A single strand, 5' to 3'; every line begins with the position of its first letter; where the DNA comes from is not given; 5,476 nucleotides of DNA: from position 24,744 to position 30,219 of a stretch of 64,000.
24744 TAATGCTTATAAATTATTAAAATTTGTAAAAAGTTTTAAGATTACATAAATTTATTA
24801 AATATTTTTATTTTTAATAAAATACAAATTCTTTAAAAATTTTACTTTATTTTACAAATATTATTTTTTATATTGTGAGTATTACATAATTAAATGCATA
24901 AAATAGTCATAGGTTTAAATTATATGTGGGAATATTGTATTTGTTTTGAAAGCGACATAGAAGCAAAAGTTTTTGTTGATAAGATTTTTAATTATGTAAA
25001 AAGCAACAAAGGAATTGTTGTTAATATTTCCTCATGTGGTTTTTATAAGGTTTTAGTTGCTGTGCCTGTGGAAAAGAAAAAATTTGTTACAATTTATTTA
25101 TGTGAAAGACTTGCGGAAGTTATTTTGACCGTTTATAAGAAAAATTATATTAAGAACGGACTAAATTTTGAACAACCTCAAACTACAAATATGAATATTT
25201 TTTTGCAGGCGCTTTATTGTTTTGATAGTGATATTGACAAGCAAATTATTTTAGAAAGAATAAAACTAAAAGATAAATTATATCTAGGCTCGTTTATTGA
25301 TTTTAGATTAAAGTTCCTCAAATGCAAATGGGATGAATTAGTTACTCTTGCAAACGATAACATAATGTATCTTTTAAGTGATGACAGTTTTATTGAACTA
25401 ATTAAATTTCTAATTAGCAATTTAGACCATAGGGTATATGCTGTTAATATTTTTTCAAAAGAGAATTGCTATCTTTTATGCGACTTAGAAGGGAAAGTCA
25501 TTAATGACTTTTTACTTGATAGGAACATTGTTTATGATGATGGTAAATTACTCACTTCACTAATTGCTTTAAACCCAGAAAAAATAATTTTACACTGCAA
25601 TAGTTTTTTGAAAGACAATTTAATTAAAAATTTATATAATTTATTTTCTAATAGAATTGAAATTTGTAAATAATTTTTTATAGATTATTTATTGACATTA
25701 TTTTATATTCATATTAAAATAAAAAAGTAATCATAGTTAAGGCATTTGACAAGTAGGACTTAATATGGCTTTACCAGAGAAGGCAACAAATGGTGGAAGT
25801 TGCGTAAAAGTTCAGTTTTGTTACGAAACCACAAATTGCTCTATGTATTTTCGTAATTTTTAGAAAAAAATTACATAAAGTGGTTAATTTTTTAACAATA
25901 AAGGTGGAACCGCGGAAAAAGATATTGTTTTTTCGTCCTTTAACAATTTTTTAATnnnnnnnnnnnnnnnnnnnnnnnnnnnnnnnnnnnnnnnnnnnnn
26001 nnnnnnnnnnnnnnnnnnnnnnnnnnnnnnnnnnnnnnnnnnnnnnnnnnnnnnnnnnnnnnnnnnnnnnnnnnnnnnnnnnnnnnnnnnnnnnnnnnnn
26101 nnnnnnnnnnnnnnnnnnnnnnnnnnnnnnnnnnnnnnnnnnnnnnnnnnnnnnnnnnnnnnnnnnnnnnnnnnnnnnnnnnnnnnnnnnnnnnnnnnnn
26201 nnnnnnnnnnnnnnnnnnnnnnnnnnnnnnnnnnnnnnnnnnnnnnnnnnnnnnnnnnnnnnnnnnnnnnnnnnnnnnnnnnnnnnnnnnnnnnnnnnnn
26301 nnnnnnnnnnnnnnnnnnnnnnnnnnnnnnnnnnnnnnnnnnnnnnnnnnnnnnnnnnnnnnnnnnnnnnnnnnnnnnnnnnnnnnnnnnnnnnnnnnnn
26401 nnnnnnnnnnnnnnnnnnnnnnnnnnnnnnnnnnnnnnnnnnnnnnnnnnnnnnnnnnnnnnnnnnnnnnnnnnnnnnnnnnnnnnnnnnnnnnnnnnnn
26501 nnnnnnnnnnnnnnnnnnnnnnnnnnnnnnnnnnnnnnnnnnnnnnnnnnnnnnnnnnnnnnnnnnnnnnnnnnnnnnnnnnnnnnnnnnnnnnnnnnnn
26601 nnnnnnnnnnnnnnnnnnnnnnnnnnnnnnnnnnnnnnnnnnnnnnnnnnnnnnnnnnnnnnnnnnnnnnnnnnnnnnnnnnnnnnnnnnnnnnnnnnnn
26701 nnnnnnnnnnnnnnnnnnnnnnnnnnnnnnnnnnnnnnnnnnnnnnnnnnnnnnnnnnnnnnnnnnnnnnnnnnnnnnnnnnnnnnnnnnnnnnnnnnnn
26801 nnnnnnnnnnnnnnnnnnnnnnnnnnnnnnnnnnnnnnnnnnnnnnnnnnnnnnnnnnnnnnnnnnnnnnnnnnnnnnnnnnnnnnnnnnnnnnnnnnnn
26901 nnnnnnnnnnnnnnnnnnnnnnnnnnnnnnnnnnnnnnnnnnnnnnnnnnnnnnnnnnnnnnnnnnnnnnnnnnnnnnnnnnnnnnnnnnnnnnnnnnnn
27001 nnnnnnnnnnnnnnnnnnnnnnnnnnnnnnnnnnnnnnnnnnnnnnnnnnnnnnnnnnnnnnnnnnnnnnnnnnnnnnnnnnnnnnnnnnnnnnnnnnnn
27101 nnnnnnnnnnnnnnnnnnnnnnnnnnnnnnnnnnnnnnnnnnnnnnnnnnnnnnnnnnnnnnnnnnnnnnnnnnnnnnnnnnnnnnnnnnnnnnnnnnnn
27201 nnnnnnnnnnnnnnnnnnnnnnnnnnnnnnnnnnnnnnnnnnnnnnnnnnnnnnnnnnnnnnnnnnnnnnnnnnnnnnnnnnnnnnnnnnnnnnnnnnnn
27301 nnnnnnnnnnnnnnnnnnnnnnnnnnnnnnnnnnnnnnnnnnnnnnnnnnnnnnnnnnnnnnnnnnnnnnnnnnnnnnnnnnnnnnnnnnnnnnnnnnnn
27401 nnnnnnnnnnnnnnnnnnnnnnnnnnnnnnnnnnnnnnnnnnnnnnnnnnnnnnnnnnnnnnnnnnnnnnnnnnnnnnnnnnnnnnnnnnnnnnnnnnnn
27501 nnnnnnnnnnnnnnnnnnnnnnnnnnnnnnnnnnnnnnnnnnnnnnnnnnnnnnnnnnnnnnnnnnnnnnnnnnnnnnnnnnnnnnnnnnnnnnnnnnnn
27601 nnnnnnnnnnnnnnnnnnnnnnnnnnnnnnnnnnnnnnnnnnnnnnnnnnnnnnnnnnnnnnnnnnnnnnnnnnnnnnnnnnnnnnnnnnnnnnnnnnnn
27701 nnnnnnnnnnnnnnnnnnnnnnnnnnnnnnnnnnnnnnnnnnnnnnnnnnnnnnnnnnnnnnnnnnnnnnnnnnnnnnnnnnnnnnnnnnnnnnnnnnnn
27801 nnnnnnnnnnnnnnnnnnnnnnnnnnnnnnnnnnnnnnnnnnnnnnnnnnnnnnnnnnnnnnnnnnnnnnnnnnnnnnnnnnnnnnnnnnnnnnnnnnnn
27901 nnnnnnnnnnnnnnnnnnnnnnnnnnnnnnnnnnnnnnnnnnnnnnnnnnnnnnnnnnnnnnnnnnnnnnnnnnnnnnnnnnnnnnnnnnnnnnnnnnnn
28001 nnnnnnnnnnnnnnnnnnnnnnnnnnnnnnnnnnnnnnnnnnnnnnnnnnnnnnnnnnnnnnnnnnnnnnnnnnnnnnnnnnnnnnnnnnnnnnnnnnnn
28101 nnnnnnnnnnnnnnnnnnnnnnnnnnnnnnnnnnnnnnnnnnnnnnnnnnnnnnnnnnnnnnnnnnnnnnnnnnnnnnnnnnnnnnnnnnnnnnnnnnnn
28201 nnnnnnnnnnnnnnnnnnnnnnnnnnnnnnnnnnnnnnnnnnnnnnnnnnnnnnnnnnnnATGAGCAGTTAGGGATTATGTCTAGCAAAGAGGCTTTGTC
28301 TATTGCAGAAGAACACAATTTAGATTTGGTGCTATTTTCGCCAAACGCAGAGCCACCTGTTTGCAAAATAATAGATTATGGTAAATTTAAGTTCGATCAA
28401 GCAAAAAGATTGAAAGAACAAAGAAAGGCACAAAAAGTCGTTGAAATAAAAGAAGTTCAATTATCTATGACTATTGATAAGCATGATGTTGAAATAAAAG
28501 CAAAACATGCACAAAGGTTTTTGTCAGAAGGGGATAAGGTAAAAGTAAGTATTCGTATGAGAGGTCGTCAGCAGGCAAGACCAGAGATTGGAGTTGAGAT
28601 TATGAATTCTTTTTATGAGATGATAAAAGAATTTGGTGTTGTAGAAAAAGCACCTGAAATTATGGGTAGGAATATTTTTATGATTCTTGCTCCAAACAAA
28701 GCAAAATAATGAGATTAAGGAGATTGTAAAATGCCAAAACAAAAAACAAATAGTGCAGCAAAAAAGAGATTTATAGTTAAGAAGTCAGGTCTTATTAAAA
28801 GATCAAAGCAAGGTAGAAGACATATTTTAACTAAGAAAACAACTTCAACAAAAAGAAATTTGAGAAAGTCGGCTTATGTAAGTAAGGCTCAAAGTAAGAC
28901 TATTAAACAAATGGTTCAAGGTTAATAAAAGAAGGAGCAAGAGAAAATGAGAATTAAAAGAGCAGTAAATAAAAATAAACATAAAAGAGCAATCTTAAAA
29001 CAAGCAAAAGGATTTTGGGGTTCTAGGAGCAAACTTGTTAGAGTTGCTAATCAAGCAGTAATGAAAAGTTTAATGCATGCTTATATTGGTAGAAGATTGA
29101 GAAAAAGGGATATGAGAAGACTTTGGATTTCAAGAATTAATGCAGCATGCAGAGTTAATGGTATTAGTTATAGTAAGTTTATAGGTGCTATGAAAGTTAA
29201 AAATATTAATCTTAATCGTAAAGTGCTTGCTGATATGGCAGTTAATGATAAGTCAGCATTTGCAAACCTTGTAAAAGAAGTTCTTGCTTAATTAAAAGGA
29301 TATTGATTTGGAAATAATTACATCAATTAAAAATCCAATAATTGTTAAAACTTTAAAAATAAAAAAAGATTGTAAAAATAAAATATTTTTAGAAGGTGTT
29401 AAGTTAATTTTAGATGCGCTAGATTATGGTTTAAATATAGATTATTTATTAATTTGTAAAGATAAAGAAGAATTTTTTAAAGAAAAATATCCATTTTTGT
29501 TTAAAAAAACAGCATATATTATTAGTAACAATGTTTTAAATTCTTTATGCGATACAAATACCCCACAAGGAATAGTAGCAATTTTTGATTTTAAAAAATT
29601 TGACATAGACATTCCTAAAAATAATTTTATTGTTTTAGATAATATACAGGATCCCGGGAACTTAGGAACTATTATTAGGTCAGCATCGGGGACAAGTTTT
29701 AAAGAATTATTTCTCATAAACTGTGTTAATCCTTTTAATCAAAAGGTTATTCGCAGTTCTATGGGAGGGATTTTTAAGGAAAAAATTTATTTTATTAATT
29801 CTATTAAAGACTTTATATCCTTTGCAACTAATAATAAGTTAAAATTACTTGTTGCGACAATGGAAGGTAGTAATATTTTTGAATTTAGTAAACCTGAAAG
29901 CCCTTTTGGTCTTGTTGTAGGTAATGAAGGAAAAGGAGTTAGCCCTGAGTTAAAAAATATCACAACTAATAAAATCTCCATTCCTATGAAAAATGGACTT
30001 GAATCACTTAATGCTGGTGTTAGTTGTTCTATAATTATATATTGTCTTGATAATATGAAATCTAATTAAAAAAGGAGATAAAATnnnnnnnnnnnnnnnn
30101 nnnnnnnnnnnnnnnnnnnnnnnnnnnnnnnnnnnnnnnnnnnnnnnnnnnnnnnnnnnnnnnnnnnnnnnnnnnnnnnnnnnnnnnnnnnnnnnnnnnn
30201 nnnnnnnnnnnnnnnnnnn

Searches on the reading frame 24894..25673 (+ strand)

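Call 36: search_protein_families(library=pfam, proteins=[window:24894-25673:+], max_evalue=0.00001)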
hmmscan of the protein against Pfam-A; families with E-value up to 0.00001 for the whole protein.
window:24894-25673:+ (259 aa): 1 family
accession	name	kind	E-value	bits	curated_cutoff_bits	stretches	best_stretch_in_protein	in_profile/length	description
PF08812.16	YtxC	-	4.4e-15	56.2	33.1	1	117-256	71-218/218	YtxC-like family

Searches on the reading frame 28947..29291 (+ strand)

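Call 36: search_protein_families(library=pfam, proteins=[window:28947-29291:+], max_evalue=0.00001)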
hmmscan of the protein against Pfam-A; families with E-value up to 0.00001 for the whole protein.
window:28947-29291:+ (114 aa): 1 family
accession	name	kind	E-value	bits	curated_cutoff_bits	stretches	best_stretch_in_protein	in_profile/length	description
PF00453.23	Ribosomal_L20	-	2.6e-42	143.7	30.8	1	2-108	1-107/107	Ribosomal protein L20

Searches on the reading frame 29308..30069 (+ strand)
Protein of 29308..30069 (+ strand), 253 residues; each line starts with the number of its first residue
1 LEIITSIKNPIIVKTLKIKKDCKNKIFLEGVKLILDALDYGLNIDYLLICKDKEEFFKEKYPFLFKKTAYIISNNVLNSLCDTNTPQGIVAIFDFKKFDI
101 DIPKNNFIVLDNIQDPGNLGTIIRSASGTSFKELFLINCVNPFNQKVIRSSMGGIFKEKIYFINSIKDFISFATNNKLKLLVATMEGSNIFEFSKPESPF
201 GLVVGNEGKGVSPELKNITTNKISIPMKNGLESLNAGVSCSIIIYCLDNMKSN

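Call 36: search_protein_families(library=pfam, proteins=[window:29308-30069:+], max_evalue=0.00001)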
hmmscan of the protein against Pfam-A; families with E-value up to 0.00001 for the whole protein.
window:29308-30069:+ (253 aa): 3 families
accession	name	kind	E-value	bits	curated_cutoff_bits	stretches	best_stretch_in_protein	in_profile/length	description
PF00588.24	SpoU_methylase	-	7.7e-35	120.5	29.7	1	107-245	3-142/142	SpoU rRNA Methylase family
PF22435.1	MRM3-like_sub_bind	-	5.9e-09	36.7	27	1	22-91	18-84/84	MRM3-like substrate binding domain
PF08032.17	SpoU_sub_bind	-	1.9e-06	28.5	22.8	1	27-96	1-73/76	RNA 2'-O ribose methyltransferase substrate binding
